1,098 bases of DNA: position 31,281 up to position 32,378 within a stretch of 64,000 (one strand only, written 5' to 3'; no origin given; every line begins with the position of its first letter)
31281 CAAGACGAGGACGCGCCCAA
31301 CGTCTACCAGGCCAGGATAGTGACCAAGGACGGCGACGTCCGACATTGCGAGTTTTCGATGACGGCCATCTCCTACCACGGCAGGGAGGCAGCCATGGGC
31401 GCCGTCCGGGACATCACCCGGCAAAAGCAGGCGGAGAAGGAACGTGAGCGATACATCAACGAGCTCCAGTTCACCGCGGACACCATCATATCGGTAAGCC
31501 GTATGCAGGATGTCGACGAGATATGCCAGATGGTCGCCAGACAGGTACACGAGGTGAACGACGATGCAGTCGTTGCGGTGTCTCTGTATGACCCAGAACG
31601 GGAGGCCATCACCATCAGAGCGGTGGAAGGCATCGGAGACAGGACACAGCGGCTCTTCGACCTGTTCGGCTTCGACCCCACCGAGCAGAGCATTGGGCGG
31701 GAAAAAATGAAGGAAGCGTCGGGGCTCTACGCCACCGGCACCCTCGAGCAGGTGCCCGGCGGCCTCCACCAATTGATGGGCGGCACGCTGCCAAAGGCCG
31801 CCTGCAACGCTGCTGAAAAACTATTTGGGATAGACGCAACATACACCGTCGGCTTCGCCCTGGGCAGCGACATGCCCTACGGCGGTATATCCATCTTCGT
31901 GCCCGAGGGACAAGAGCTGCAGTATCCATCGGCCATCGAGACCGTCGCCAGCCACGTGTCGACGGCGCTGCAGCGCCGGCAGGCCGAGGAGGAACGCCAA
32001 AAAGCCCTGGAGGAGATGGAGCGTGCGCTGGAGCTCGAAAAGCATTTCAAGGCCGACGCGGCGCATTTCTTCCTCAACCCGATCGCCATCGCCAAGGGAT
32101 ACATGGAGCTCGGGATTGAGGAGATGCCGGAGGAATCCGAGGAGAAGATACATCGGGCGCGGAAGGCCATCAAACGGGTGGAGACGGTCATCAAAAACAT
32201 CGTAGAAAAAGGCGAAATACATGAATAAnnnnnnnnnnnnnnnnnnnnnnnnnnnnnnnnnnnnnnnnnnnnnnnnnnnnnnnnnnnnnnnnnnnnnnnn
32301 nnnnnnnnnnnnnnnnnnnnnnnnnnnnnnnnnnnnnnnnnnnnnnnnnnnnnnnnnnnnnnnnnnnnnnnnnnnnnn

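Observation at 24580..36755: Twelve-kb signalling supercluster with a 1552-aa kinase-less multi-PAS protein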

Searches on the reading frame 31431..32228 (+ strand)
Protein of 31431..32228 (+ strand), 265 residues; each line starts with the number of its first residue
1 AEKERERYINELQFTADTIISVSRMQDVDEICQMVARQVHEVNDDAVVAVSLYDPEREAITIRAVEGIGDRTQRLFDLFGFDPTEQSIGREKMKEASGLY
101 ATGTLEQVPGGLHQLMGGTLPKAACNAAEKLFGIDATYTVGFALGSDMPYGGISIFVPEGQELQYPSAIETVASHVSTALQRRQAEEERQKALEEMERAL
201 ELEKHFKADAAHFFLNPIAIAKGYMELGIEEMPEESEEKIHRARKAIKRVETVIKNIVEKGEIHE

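Call 7: search_solved_structures(query=window:31431-32228:+, max_evalue=10, show_alignments=3)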
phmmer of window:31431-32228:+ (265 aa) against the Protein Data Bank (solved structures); distinct sequences matched with E-value up to 10: 4.
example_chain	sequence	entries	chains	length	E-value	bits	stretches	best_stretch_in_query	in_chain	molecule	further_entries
3d36_A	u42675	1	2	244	0.079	15.4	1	200-252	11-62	Sporulation kinase B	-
8vvi_F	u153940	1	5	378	0.3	13.5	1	9-95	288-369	MotA/TolQ/ExbB proton channel domain-containing protein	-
3g9k_L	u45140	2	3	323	0.39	13.1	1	106-179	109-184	Capsule biosynthesis protein capD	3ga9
3a0r_A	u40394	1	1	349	0.89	12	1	186-260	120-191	Sensor protein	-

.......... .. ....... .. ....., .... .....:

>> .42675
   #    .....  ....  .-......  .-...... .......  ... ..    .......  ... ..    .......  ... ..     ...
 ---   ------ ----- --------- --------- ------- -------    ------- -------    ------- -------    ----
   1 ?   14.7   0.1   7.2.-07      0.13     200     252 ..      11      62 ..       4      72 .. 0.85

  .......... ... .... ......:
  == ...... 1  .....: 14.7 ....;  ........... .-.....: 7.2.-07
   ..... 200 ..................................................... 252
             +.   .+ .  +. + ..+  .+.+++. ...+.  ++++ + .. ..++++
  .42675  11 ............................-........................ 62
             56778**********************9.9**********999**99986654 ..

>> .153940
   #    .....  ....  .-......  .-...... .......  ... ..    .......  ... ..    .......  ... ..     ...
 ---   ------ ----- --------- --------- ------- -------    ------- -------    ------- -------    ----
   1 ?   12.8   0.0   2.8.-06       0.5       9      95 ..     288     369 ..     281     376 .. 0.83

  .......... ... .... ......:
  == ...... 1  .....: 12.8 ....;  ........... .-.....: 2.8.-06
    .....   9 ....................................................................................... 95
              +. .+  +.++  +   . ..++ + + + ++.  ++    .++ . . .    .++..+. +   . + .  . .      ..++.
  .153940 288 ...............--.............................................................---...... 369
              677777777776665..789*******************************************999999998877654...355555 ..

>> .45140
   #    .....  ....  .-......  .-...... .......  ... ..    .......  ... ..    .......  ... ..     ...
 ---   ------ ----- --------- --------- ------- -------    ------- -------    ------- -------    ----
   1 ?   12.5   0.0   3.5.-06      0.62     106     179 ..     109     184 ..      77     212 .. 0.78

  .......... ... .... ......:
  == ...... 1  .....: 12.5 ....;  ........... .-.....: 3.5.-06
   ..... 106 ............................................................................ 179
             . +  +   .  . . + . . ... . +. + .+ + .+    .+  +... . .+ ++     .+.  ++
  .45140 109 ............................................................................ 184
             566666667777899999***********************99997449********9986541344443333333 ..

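Call 8: find_homologous_proteins(query=window:31431-32228:+, max_evalue=0.001)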
Query window:31431-32228:+ (265 aa): 12 proteins with E <= 0.001 among 1221 candidates.
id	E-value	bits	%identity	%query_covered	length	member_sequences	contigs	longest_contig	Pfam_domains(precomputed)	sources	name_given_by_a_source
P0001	1.3e-28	118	72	32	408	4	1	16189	PF08447.19,PF13426.14,PF13188.14,PF12860.14,PF08448.17,PF00989.32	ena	-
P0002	8.8e-28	115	78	29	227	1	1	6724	PF08447.19,PF13426.14,PF13188.14,PF08448.17,PF00989.32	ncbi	ncbi:MAG: PAS domain S-box protein, partial [Thermoplasmatota archaeon]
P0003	1.4e-26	111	68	32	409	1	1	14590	PF08447.19,PF13426.14,PF13188.14,PF08448.17,PF00989.32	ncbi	ncbi:MAG: PAS domain S-box protein [Thermoplasmatota archaeon]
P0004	3.3e-26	110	58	29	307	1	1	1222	PF08447.19,PF13426.14,PF13188.14,PF00989.32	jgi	jgi:PAS domain S-box-containing protein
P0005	6.6e-26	109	69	32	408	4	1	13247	PF08447.19,PF13426.14,PF13188.14,PF08448.17,PF00989.32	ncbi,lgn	-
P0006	4.0e-24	103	73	29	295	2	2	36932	PF20969.3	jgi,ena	jgi:signal transduction histidine kinase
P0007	4.1e-24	103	72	29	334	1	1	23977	PF08447.19,PF13426.14,PF13188.14,PF08448.17,PF00989.32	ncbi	-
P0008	5.5e-20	90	63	29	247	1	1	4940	PF08447.19,PF13426.14,PF13188.14,PF08448.17,PF00512.32,PF00989.32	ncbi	ncbi:MAG: PAS domain S-box protein, partial [Thermoplasmatota archaeon]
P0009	9.0e-19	86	63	29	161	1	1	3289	PF08447.19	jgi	jgi:PAS domain S-box-containing protein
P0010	1.9e-14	72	49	31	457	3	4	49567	PF13596.13,PF08447.19,PF13426.14,PF13188.14,PF08448.17,PF00989.32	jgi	-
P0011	1.1e-13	69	51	29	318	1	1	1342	PF08447.19,PF13426.14,PF13188.14,PF08448.17,PF00989.32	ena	-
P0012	2.8e-13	68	50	29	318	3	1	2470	PF13596.13,PF08447.19,PF13426.14,PF13188.14,PF12860.14,PF08448.17,PF00989.32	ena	-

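Call 13: find_encoding_contigs(protein=P0006, flank=8000, max_places=3)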
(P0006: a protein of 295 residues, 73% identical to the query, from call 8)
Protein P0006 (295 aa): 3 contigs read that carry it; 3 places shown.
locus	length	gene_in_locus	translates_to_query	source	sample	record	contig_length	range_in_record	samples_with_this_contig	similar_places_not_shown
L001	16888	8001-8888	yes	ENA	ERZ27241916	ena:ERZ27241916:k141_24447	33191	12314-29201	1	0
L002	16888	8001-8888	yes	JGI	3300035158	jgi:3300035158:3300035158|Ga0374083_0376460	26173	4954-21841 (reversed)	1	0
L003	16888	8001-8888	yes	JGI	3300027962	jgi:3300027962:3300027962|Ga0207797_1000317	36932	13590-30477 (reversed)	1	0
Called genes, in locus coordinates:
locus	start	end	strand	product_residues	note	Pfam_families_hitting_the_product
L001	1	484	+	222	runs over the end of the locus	-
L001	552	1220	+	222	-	PF27237:AF_1625_C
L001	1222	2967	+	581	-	-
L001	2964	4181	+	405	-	PF00989:PAS (weak), PF00512:HisKA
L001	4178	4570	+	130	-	PF00072:Response_reg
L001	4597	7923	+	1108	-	PF03833:PolC_DP2_N, PF24844:PolC_DP2_central, PF24846:PolC_DP2_cat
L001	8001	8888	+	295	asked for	PF20969:MASE11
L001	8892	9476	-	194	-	PF08448:PAS_4 (faint), PF13426:PAS_9 (weak)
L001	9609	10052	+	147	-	PF13302:Acetyltransf_3 (weak), PF00583:Acetyltransf_1, PF13673:Acetyltransf_10 (weak), PF13508:Acetyltransf_7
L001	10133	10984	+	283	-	PF00491:Arginase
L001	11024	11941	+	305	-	PF00890:FAD_binding_2 (faint), PF01134:GIDA (faint), PF01266:DAO (faint), PF03486:HI0933_like (faint), PF07992:Pyr_redox_2, PF13738:Pyr_redox_3, PF13434:Lys_Orn_oxgnase (faint), PF00070:Pyr_redox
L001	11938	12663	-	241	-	PF05625:PAXNEB (faint), PF06745:ATPase, PF23442:DUF7125, PF24336:DUF7504, PF23365:DUF7090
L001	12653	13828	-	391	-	PF06745:ATPase, PF23442:DUF7125 (faint), PF23365:DUF7090 (weak), PF00009:GTP_EFTU, PF00025:Arf, PF00071:Ras, PF01926:MMR_HSR1, PF08477:Roc (weak), +1 more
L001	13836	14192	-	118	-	PF03259:Robl_LC7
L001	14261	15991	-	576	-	PF00482:T2SSF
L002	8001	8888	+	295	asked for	PF20969:MASE11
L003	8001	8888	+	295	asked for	PF20969:MASE11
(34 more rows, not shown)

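Call 14: find_encoding_contigs(protein=P0001, flank=8000, max_places=3)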
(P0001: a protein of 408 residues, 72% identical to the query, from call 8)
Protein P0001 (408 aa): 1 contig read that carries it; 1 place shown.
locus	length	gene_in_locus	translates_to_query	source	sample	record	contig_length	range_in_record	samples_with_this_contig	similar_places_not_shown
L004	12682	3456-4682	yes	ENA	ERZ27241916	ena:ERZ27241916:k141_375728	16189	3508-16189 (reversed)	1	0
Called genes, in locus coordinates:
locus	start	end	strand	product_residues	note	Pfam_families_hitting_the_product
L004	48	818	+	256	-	PF03372:Exo_endo_phos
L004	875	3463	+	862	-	PF00989:PAS, PF08447:PAS_3, PF13188:PAS_8, PF00989:PAS, PF08447:PAS_3, PF13426:PAS_9, PF00989:PAS, PF08448:PAS_4, +13 more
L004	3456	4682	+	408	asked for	PF00989:PAS, PF08448:PAS_4, PF12860:PAS_7 (faint), PF13188:PAS_8, PF13426:PAS_9, PF08447:PAS_3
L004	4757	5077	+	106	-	PF01176:eIF-1a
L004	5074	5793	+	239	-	PF03109:ABC1 (faint), PF01163:RIO1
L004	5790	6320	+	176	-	PF00013:KH_1 (faint), PF21800:KH_KRR1_2nd (weak), PF22891:KH_PNO1_2nd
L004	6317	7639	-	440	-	PF02881:SRP54_N, PF00448:SRP54, PF02978:SRP_SPB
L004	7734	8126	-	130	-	PF00072:Response_reg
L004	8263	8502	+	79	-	PF01037:AsnC_trans_reg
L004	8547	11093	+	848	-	PF01411:tRNA-synt_2c, PF07973:tRNA_SAD, PF02272:DHHA1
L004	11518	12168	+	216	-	PF01036:Bac_rhodopsin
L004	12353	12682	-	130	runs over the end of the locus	PF03188:Cytochrom_B561 (faint)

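Call 50: predict_structure(alignment_id=A3)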
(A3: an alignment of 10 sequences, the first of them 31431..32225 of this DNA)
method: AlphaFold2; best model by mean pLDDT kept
length: 265 residues; sequences in the alignment: 10
mean_pLDDT: 75.5   pTM: 0.62
mean pLDDT of the five models: 75.5, 74.9, 73.3, 70.4, 68.5
residues with pLDDT >= 90: 64; 70-90: 134; 50-70: 26; < 50: 41
segments of 3 or more residues with pLDDT < 50: 87-126
pLDDT, mean of each block of 10 residues (from residue 1): 92 92 89 91 87 75 83 70 50 40 29 34 48 61 64 83 86 84 86 91 87 87 90 89 91 86 74
secondary structure, 60 per line:
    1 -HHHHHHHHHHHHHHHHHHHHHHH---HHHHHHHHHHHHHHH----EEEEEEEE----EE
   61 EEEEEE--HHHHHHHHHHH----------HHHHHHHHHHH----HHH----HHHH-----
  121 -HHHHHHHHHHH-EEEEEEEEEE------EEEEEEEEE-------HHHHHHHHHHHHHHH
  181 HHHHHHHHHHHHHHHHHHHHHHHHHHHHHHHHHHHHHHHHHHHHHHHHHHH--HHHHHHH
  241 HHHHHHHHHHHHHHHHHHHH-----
elements in order: H2-24 H28-42 E47-54 E59-66 H69-79 H90-100 H112-115 H122-132 E134-143 E150-158 H166-231 H234-260

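Call 53: fold_search(model_id=the predicted structure, library=pdb)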
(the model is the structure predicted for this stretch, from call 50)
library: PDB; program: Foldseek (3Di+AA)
matches with E <= 10: 592; with E <= 0.001: 46
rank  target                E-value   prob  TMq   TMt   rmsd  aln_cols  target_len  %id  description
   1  9iuz_A                2.2e-05  1.00  0.43  0.25  12.8       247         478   14  Constitutively active mutant(Y276H) of Arabidopsis phytochrome B(phyB) in complex with phytochrome-interacting factor  (released 2024-10-02)
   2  9jlb_C                1.1e-04  1.00  0.41  0.24  13.7       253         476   13  Cryo-EM structure of phyB-PIF6beta complex (released 2025-06-04)
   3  6oaq_B                1.5e-04  1.00  0.45  0.40   5.5       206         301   14  Crystal structure of a dual sensor histidine kinase in BeF3- bound state (released 2019-09-18)
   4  3w2z                  1.5e-04  1.00  0.44  0.62   5.3       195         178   14  Crystal structure of the cyanobacterial protein (released 2013-01-30)
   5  8yb4_A                1.6e-04  1.00  0.45  0.26  12.6       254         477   13  Pfr conformer of Arabidopsis thaliana phytochrome B in complex with phytochrome-interacting factor 6 (released 2024-10-02)
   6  6oap_B                1.6e-04  1.00  0.45  0.40   5.5       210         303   13  Crystal structure of a dual sensor histidine kinase in the green-light absorbing Pg state (released 2019-09-18)
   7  4e04_B                2.1e-04  1.00  0.40  0.35  12.1       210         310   11  RpBphP2 chromophore-binding domain crystallized by homologue-directed mutagenesis. (released 2012-07-25)
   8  6ndo_A                2.3e-04  1.00  0.44  0.21  11.7       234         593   13  Crystal structure of the dark-adapted full-length bacteriophytochrome XccBphP mutant L193N from Xanthomonas campestris (released 2019-12-18)
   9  5hsq                  2.4e-04  1.00  0.43  0.24  15.9       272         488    9  The surface engineered photosensory module (PAS-GAF-PHY) of the bacterial phytochrome Agp1 (AtBphP1) in the Pr form, chr (released 2016-08-03)
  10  5i5l                  2.4e-04  1.00  0.41  0.24  16.1       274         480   10  The photosensory module (PAS-GAF-PHY) of the bacterial phytochrome Agp1 (AtBphP1) in the Pr form, chromophore modelled w (released 2016-08-03)
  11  6ob8_A                2.6e-04  1.00  0.43  0.38   5.8       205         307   16  Crystal structure of a dual sensor histidine kinase in green light illuminated state (released 2019-09-18)
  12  8afk_B                2.9e-04  1.00  0.41  0.40  12.1       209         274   10  Structure of iRFP variant C15S/N136R/V256C in complex with phycocyanobilin (released 2023-08-16)
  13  6ndo_B                2.9e-04  1.00  0.41  0.19  16.6       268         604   13  Crystal structure of the dark-adapted full-length bacteriophytochrome XccBphP mutant L193N from Xanthomonas campestris (released 2019-12-18)
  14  9euy_A                3.0e-04  1.00  0.44  0.26  11.8       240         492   10  Cryo-EM structure of the full-length Pseudomonas aeruginosa bacteriophytochrome in its Pfr state (released 2024-09-04)
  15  9a6f_A                3.0e-04  1.00  0.44  0.45  12.0       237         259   14  Integrative model of CODY-YPPF by crosslinking MS and deep learning (released 2024-09-18)
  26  6oaq_A                6.3e-04  1.00  0.44  0.39   6.6       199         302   15  Crystal structure of a dual sensor histidine kinase in BeF3- bound state (released 2019-09-18)
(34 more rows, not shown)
